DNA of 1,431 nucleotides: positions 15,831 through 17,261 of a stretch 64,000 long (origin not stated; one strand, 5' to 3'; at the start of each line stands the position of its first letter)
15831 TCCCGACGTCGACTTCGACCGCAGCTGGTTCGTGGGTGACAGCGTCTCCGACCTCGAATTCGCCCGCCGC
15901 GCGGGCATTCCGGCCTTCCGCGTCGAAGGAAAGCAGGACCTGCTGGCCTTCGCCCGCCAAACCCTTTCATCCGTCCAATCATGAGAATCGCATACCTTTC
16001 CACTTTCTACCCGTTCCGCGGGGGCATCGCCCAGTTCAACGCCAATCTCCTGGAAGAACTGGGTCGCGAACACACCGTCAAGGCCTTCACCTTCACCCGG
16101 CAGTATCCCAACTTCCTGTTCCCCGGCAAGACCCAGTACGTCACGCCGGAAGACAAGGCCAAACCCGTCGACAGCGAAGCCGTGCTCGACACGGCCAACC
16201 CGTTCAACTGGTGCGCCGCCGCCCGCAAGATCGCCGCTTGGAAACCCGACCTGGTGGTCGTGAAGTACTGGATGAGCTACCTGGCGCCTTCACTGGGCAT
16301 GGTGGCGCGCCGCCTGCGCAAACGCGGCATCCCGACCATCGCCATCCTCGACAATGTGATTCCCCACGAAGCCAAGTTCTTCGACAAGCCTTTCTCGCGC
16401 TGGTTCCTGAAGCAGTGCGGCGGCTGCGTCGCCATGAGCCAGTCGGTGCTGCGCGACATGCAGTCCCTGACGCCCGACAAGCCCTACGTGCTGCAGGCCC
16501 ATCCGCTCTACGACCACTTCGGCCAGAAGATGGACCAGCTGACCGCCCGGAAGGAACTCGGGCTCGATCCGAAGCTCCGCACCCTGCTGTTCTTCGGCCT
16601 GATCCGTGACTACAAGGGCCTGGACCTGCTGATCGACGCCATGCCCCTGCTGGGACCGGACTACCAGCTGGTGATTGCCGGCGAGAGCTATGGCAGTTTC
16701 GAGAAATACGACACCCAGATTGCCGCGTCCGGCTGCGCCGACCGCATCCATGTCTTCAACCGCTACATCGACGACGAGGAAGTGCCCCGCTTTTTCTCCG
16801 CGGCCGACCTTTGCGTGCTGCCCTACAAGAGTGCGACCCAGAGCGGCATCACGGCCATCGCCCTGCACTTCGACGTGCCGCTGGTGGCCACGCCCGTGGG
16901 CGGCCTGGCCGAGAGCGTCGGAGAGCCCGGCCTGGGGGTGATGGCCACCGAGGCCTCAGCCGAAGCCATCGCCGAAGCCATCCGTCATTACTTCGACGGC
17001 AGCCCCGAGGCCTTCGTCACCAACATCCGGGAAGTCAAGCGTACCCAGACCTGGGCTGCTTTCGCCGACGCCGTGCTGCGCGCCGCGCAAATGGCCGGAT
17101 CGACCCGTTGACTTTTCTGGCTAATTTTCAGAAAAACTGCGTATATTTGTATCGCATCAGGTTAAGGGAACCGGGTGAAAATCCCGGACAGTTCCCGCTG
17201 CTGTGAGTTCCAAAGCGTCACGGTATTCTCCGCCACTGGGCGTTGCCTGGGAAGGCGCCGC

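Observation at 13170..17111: Compact GDP-D-glycero-alpha-D-manno-heptose biosynthesis cluster with an HddC::GmhB fusion and a GT4 transferase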

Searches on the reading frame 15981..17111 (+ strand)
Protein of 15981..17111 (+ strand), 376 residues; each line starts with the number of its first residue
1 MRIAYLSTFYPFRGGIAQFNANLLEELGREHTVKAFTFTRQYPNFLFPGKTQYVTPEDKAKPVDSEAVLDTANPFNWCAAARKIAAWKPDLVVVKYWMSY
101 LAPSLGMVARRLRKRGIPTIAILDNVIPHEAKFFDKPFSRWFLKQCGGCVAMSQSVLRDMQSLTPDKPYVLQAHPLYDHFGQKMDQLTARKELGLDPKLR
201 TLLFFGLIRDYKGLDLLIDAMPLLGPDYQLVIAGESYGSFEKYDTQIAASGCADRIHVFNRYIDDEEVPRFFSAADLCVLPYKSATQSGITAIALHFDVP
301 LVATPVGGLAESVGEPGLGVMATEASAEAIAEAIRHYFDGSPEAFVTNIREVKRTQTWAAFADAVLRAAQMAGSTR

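Call 3: search_protein_families(library=pfam, proteins=[window:15981-17111:+])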
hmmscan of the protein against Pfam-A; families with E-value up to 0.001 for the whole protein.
window:15981-17111:+ (376 aa): 4 families
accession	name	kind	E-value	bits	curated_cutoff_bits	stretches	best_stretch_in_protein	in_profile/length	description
PF00534.26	Glycos_transf_1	-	2.2e-20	73.3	26.4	1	188-341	4-159/172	Glycosyl transferases group 1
PF13692.12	Glyco_trans_1_4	-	7.7e-20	72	27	1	201-336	3-138/142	Glycosyl transferases group 1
PF13439.12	Glyco_transf_4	-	6.4e-10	39.8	28.5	1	14-168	2-159/170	Glycosyltransferase Family 4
PF13579.12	Glyco_trans_4_4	-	3.6e-09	37.6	29.7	1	14-160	1-142/158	Glycosyl transferase 4-like domain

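Call 4: search_protein_families(library=ncbifam, proteins=[window:15981-17111:+])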
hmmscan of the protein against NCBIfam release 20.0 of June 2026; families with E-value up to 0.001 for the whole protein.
window:15981-17111:+ (376 aa): 16 families
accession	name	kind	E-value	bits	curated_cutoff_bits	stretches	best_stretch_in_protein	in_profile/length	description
NF053787.1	GlcN_PG_synth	equivalog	2.5e-16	59.5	480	1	180-367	178-354/361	N-acetylglucosaminyl phosphatidylglycerol synthase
NF047684.1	TeichurnBiosyTuaC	equivalog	2.6e-12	46.4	550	1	125-340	145-354/391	teichuronic acid biosynthesis protein TuaC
TIGR03449.1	mycothiol_MshA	equivalog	8.2e-12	44.7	462.5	1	185-371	206-402/406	D-inositol-3-phosphate glycosyltransferase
TIGR04157.1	glyco_rSAM_CFB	subfamily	1.8e-10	40.4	400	1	153-315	180-341/406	TIGR04157 family glycosyltransferase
TIGR04063.1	stp3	hypoth_equivalog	2.2e-10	40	442.05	1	185-359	200-382/397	TIGR04063 family PEP-CTERM/XrtA system glycosyltransferase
NF046085.1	XrtY_assoc_Gly1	equivalog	8.6e-10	38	400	1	195-366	205-373/387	XrtY-associated glycosyltransferase XYAG1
TIGR02149.1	glgA_Coryne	subfamily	2e-09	37.1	302.4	1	151-329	154-340/391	glycogen synthase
TIGR02095.1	glgA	subfamily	7e-09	34.9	328.45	1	188-336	281-437/477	glycogen/starch synthase, ADP-glucose type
TIGR03088.1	stp2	hypoth_equivalog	1.4e-08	34.2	409.05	1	222-341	224-339/374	TIGR03088 family PEP-CTERM/XrtA system glycosyltransferase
NF041876.1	EPS_EpsE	equivalog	3.2e-07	29.9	400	1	205-342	220-363/389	exopolysaccharide biosynthesis GT4 family glycosyltransferase EpsE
NF001901.0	PRK00654.1-5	equivalog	6.3e-07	28.2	649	1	174-339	290-455/502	glycogen synthase GlgA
TIGR04047.1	MSMEG_0565_glyc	hypoth_equivalog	3.3e-06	26.4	259.85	1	178-367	171-369/373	MSMEG_0565 family glycosyltransferase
NF038295.1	EPS_HpsP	equivalog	7.9e-06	25.1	550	1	184-342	192-354/388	hormogonium polysaccharide biosynthesis glycosyltransferase HpsP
NF010699.0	PRK14099.1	equivalog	1.7e-05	23.5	762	1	187-315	281-410/485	glycogen synthase GlgA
TIGR03999.1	thiol_BshA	equivalog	0.00025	20.1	273.7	1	229-336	231-334/375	N-acetyl-alpha-D-glucosaminyl L-malate synthase BshA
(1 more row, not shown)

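Call 18: find_homologous_proteins(query=window:15981-17111:+)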
Query window:15981-17111:+ (376 aa): 8000 proteins with E <= 0.001 among 8000 candidates; the best 120 are listed.
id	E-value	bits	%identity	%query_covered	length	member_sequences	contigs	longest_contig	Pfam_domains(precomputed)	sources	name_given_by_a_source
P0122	1.2e-242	823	95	100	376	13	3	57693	PF00534.27,PF13579.13,PF13439.13,PF13692.13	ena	-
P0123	4.9e-231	784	90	99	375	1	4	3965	PF00534.27,PF13579.13,PF13439.13,PF13692.13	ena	-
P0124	1.6e-228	776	89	98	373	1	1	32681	PF00534.27,PF13579.13,PF13439.13,PF13692.13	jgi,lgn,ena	-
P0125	2.1e-226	769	90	95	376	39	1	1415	PF00534.27,PF13579.13,PF13439.13,PF13692.13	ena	-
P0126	2.5e-202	690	79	98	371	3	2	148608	PF00534.27,PF13579.13,PF13439.13,PF13692.13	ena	-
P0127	8.5e-202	688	80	97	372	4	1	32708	PF00534.27,PF13579.13,PF13439.13,PF13692.13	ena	-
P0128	1.0e-198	678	79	97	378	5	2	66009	PF00534.27,PF13579.13,PF13439.13,PF13692.13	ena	-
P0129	1.1e-198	678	80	97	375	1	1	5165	PF00534.27,PF13579.13,PF13439.13,PF13692.13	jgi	-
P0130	1.5e-198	678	80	97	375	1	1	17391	PF00534.27,PF13579.13,PF13439.13,PF13692.13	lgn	-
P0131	2.1e-198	677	79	97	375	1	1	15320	PF00534.27,PF13579.13,PF13439.13,PF13692.13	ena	-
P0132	2.8e-198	677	79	98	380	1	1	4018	PF00534.27,PF13579.13,PF13439.13,PF20706.4,PF13692.13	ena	-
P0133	5.5e-198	676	79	97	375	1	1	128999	PF00534.27,PF13579.13,PF13439.13,PF13692.13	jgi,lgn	jgi:glycosyltransferase involved in cell wall biosynthesis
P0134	5.5e-198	676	78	97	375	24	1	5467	PF00534.27,PF13579.13,PF13439.13,PF13692.13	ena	-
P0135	6.7e-198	675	79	97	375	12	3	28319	PF00534.27,PF13579.13,PF13439.13,PF13692.13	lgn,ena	-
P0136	1.3e-197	674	78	97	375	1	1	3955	PF00534.27,PF13579.13,PF13439.13,PF13692.13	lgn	-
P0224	5.6e-164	564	67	98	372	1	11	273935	PF00534.27,PF13579.13,PF13439.13,PF13692.13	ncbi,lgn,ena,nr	ncbi:MAG: glycosyltransferase [Bacteroidales bacterium]|nr:glycosyltransferase [Bacteroidales bacter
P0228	2.6e-163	562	67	97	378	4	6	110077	PF00534.27,PF13579.13,PF13439.13,PF20706.4,PF13692.13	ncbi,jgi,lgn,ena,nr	ncbi:MAG TPA: glycosyltransferase [Bacteroidales bacterium]|jgi:glycosyltransferase involved in cell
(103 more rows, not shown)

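Call 19: find_encoding_contigs(protein=P0224, flank=7000, max_places=2)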
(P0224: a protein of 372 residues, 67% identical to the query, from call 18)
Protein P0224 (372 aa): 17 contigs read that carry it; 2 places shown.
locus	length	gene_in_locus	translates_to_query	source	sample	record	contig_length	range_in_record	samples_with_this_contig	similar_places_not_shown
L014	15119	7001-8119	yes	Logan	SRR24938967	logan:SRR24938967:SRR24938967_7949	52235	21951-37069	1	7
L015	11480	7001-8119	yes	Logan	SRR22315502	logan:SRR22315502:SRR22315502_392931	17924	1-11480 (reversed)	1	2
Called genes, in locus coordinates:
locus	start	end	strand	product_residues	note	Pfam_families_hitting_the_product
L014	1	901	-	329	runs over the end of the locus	PF13098:Thioredoxin_2 (weak), PF13899:Thioredoxin_7, PF13568:OMP_b-brl_2 (faint)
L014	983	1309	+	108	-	PF07411:DUF1508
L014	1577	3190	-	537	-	PF04851:ResIII (weak), PF00270:DEAD, PF00271:Helicase_C, PF28538:Helicase_helical, PF03880:DbpA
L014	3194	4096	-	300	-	PF00892:EamA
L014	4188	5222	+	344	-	PF00288:GHMP_kinases_N, PF08544:GHMP_kinases_C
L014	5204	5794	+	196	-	PF13580:SIS_2, PF01380:SIS (weak)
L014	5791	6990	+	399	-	PF00483:NTP_transferase, PF12804:NTP_transf_3, PF13419:HAD_2 (faint), PF08645:PNK3P, PF13242:Hydrolase_like (weak)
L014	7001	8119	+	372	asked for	PF13439:Glyco_transf_4 (weak), PF13579:Glyco_trans_4_4 (weak), PF00534:Glycos_transf_1, PF13692:Glyco_trans_1_4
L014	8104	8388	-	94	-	PF13601:HTH_34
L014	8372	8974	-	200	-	-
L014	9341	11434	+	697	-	PF03477:ATP-cone, PF13597:NRDD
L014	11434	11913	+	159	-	PF13353:Fer4_12 (weak)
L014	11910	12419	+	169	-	PF02283:CobU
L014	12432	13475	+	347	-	PF02277:DBI_PRT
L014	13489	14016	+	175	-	PF00300:His_Phos_1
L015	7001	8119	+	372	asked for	PF13439:Glyco_transf_4 (weak), PF13579:Glyco_trans_4_4 (weak), PF00534:Glycos_transf_1, PF13692:Glyco_trans_1_4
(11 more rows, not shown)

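Call 20: find_encoding_contigs(protein=P0228, flank=7000, max_places=2)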
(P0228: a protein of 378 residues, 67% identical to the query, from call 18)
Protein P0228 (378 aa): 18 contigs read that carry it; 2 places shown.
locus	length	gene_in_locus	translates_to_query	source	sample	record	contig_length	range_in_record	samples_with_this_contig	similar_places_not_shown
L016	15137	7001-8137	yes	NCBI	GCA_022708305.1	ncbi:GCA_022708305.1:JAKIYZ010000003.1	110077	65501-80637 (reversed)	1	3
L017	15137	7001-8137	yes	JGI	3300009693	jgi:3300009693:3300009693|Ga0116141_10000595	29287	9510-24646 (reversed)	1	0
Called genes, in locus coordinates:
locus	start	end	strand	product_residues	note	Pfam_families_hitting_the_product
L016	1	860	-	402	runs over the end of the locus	PF01136:Peptidase_U32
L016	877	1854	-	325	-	PF00348:polyprenyl_synt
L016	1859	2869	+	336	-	PF03193:RsgA_GTPase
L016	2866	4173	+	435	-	PF01554:MatE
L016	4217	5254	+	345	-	PF00288:GHMP_kinases_N, PF08544:GHMP_kinases_C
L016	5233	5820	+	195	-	PF13580:SIS_2, PF01380:SIS (faint)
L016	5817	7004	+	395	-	PF00483:NTP_transferase, PF12804:NTP_transf_3, PF08645:PNK3P (faint), PF13242:Hydrolase_like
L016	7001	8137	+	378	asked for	PF13439:Glyco_transf_4, PF13579:Glyco_trans_4_4 (weak), PF20706:GT4-conflict (weak), PF00534:Glycos_transf_1, PF13692:Glyco_trans_1_4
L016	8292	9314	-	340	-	PF04024:PspC, PF22571:LiaI-LiaF-TM_PspC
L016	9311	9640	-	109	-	PF03551:PadR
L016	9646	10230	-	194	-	PF04024:PspC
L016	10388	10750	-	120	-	PF03840:SecG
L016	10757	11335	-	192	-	-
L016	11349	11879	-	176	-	PF04390:LptE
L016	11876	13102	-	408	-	PF00158:Sigma54_activat, PF14532:Sigma54_activ_2, PF25601:AAA_lid_14, PF02954:HTH_8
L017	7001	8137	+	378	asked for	PF13439:Glyco_transf_4, PF13579:Glyco_trans_4_4 (weak), PF20706:GT4-conflict (weak), PF00534:Glycos_transf_1, PF13692:Glyco_trans_1_4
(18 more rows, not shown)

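Call 23: search_solved_structures(query=window:15981-17111:+, max_evalue=0.001)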
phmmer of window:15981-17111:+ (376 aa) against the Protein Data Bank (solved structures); distinct sequences matched with E-value up to 0.001: 5.
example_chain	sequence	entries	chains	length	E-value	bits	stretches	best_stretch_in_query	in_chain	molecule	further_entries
6kih_A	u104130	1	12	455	1.8e-07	33.9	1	189-339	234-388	Tll1590 protein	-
3c4q_A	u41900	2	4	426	4.5e-07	32.6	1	180-362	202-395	Predicted glycosyltransferases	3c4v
3c48_A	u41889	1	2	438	4.8e-07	32.5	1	180-362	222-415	Predicted glycosyltransferases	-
6gnf_A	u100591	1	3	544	2.9e-06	29.9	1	178-320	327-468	Glycogen synthase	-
6tvp_A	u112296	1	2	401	0.00053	22.5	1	152-336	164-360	Alpha-maltose-1-phosphate synthase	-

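Call 45: search_solved_structures(query=A2, max_evalue=0.01, show_alignments=2)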
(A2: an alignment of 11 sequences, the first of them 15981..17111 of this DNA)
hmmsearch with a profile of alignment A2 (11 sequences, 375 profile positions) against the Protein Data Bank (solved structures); distinct sequences matched with E-value up to 0.01: 61 (the best 60 are shown).
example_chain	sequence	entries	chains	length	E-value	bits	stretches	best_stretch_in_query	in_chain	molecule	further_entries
3c4q_A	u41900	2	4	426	1.7e-13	53.4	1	182-373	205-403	Predicted glycosyltransferases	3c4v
3c48_A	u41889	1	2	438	1.8e-13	53.3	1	182-373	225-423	Predicted glycosyltransferases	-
6kih_A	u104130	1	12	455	6.5e-13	51.5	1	188-373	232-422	Tll1590 protein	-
2jjm_A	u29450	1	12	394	3.1e-12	49.3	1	8-344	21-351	GLYCOSYL TRANSFERASE, GROUP 1 FAMILY PROTEIN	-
3mbo_A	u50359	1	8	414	3.9e-12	49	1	8-344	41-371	Glycosyltransferase, group 1 family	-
3fro_A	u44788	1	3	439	2.6e-10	42.9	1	190-368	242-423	GlgA glycogen synthase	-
2bis_A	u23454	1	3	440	2.6e-10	42.9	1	190-368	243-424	GLGA GLYCOGEN SYNTHASE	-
3l01_A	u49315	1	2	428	2.9e-10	42.8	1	190-367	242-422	GlgA glycogen synthase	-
5d00_A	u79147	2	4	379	7.4e-10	41.5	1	8-371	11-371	N-acetyl-alpha-D-glucosaminyl L-malate synthase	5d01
6kp6_A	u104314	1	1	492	2.9e-09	39.5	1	190-368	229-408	Muscarinic acetylcholine receptor M4,GlgA glycogen synthase,Muscarinic acetylcholine recep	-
5i45_A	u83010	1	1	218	4.3e-09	38.9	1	203-347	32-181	Glycosyl transferases group 1 family protein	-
9m88_C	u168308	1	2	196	7.1e-09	38.2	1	189-353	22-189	Glycogen synthase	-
6me2_A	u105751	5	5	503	7.6e-09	38.1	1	190-364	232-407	chimera protein of Melatonin receptor type 1A and GlgA glycogen synthase | Fusion protein of Melatonin receptor type 1A and GlgA glycogen synthase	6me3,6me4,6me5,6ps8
2bfw_A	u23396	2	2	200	7.6e-09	38.1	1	189-353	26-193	GLGA GLYCOGEN SYNTHASE | PGS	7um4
7w41_A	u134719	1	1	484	9.2e-09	37.9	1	190-372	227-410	Gastrin-releasing peptide receptor,GlgA glycogen synthase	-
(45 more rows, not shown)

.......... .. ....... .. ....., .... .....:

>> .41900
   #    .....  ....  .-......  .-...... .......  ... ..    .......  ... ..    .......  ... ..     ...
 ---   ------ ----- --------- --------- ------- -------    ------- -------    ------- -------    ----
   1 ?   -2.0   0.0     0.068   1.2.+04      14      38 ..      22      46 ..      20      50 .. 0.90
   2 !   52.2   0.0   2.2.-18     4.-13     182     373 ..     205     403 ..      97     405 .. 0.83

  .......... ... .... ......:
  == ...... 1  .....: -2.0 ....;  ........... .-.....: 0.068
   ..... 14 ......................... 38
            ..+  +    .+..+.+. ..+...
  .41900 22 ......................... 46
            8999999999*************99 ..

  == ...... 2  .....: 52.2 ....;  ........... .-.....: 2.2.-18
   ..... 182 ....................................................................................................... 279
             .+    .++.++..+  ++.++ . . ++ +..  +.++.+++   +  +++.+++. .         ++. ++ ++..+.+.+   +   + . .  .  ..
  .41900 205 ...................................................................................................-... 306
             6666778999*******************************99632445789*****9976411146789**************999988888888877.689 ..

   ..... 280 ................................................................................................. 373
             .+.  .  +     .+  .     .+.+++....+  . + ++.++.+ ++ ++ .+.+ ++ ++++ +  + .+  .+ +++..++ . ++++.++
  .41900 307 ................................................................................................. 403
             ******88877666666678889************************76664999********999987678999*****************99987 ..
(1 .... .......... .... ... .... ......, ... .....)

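Call 46: find_homologous_proteins(query=A2, max_evalue=1e-20)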
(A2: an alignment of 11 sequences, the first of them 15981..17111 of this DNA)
Query A2 (11 sequences) (376 aa, profile of the alignment): 8000 proteins with E <= 1e-20 among 8000 candidates; the best 120 are listed.
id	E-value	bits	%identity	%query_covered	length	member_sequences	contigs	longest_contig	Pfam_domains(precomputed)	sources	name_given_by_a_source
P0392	4.1e-176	604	-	-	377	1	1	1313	PF00534.27,PF13439.13,PF13692.13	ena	-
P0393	6.3e-176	603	-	-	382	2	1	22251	PF00534.27,PF13439.13,PF13692.13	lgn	-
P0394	7.0e-174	596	-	-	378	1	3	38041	PF00534.27,PF13439.13,PF13692.13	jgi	-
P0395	8.1e-174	596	-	-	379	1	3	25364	PF00534.27,PF13439.13,PF13692.13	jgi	-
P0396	1.8e-173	595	-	-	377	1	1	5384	PF00534.27,PF13439.13,PF13692.13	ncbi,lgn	-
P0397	2.3e-173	594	-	-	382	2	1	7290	PF00534.27,PF13439.13,PF13692.13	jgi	-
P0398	3.8e-173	594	-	-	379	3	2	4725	PF00534.27,PF13439.13,PF13692.13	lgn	-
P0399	7.2e-173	593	45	95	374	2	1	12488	PF00534.27,PF13692.13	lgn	-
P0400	8.8e-173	593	43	97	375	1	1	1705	PF00534.27,PF13692.13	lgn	-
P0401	1.0e-172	592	41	97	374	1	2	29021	PF00534.27,PF13692.13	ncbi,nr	ncbi:MAG: glycosyltransferase [Bacteroidales bacterium]|nr:glycosyltransferase [Bacteroidales bacter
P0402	1.1e-172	592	43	97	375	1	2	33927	PF00534.27,PF13692.13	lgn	-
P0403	1.2e-172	592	45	95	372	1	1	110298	PF00534.27,PF13692.13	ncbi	-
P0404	1.2e-172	592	-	-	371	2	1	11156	PF00534.27,PF13439.13,PF13692.13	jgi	-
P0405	1.4e-172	592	-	-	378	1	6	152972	PF00534.27,PF13439.13,PF13692.13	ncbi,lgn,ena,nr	ncbi:MAG: glycosyltransferase [Bacteroidales bacterium]|nr:glycosyltransferase [Bacteroidales bacter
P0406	2.8e-172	591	-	-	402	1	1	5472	PF00534.27,PF13579.13,PF13439.13,PF13692.13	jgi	jgi:D-inositol-3-phosphate glycosyltransferase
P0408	3.0e-172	591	-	-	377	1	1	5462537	PF00534.27,PF13439.13,PF13692.13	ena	-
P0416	9.9e-172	589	41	97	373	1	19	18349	PF00534.27,PF13439.13,PF13692.13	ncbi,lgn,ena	-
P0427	6.0e-171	587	-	-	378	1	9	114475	PF00534.27,PF13439.13,PF13692.13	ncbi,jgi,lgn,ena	-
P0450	9.7e-170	583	-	-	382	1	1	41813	PF00534.27,PF13439.13,PF13692.13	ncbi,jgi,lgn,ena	-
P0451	1.0e-169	582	-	-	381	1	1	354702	PF00534.27,PF13692.13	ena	-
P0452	1.2e-169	582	42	97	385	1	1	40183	PF00534.27,PF13692.13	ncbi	-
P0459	2.8e-169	581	41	97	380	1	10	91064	PF00534.27,PF13692.13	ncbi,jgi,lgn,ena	jgi:glycosyltransferase involved in cell wall biosynthesis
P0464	3.2e-169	581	42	97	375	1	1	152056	PF00534.27,PF13439.13,PF13692.13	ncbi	-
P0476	7.2e-169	580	-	-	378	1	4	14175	PF00534.27,PF13439.13,PF13692.13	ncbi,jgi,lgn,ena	jgi:glycosyltransferase involved in cell wall biosynthesis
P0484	1.1e-168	579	-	-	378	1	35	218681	PF00534.27,PF13439.13,PF13692.13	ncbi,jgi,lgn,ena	jgi:glycosyltransferase involved in cell wall biosynthesis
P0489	1.4e-168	579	45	95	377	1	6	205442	PF00534.27,PF13579.13,PF13439.13,PF13692.13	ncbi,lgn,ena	-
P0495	2.0e-168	578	42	99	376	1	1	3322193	PF00534.27,PF13579.13,PF13439.13,PF20706.4,PF13692.13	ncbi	-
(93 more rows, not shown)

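Call 47: find_encoding_contigs(protein=P0495, flank=8000, max_places=2)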
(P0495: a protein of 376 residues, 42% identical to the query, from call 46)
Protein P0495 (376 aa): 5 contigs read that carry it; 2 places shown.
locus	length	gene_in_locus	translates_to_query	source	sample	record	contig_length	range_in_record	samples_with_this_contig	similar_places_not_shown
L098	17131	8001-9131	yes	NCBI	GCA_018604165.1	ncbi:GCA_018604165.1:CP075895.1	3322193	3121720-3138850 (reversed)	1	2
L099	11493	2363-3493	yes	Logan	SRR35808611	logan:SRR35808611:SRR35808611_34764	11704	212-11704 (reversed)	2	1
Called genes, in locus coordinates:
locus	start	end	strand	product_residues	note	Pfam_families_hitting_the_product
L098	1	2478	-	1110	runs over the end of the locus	PF08471:Ribonuc_red_2_N, PF02867:Ribonuc_red_lgC, PF12637:TSCPD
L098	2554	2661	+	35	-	-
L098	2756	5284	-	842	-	PF20009:GEVED, PF18962:Por_Secre_tail, PF11589:DUF3244 (weak)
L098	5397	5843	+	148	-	PF01597:GCV_H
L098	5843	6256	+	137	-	PF04892:VanZ-LLP1 (weak)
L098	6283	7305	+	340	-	PF00288:GHMP_kinases_N, PF08544:GHMP_kinases_C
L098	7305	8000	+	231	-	PF00483:NTP_transferase, PF12804:NTP_transf_3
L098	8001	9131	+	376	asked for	PF20706:GT4-conflict (faint), PF13439:Glyco_transf_4, PF13579:Glyco_trans_4_4 (weak), PF00534:Glycos_transf_1, PF13692:Glyco_trans_1_4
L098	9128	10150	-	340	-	PF05496:RuvB_N, PF00004:AAA, PF17864:AAA_lid_4, PF05491:WHD_RuvB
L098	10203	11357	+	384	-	PF01053:Cys_Met_Meta_PP, PF00155:Aminotran_1_2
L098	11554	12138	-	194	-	PF02525:Flavodoxin_2, PF03358:FMN_red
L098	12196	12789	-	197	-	PF00027:cNMP_binding (weak)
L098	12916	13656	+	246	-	PF01656:CbiA, PF02374:ArsA_ATPase (faint), PF06564:CBP_BcsQ (weak), PF09140:MipZ (weak), PF10609:ParA (weak), PF13614:AAA_31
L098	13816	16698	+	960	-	PF02347:GDC-P, PF21478:GcvP2_C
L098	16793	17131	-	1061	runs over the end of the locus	PF19081:Ig_7 (faint), PF13585:CHU_C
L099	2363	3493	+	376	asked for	PF20706:GT4-conflict (faint), PF13439:Glyco_transf_4, PF13579:Glyco_trans_4_4 (weak), PF00534:Glycos_transf_1, PF13692:Glyco_trans_1_4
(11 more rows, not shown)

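Call 48: find_encoding_contigs(protein=P0408, flank=8000, max_places=2)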
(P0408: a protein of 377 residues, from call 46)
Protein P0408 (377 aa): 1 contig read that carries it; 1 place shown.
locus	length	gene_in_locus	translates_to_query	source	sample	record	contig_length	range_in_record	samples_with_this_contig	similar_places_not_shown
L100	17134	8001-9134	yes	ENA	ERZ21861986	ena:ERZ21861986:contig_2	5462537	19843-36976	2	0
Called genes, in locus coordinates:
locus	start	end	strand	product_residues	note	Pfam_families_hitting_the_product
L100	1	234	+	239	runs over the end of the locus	PF27507:DjlA_TM, PF05099:TerB, PF00226:DnaJ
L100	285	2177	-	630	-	PF16260:DUF4914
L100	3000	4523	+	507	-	PF18962:Por_Secre_tail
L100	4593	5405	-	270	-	PF01048:PNP_UDP_1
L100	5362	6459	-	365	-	PF02606:LpxK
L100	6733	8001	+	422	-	PF02844:GARS_N, PF01071:GARS_A, PF02786:CPSase_L_D2 (faint), PF02655:ATP-grasp_3 (weak), PF02843:GARS_C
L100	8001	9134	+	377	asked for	PF13439:Glyco_transf_4, PF00534:Glycos_transf_1, PF13692:Glyco_trans_1_4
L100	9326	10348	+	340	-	PF00288:GHMP_kinases_N, PF08544:GHMP_kinases_C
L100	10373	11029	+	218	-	PF13580:SIS_2, PF01380:SIS (faint)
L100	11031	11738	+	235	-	PF00483:NTP_transferase, PF12804:NTP_transf_3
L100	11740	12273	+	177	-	PF08645:PNK3P (weak), PF13242:Hydrolase_like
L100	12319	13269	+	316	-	PF02965:Met_synt_B12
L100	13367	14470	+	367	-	PF09492:Pec_lyase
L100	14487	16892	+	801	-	PF13620:CarboxypepD_reg, PF13715:CarbopepD_reg_2, PF18939:DUF5686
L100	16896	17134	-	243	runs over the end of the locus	PF13505:OMP_b-brl, PF13568:OMP_b-brl_2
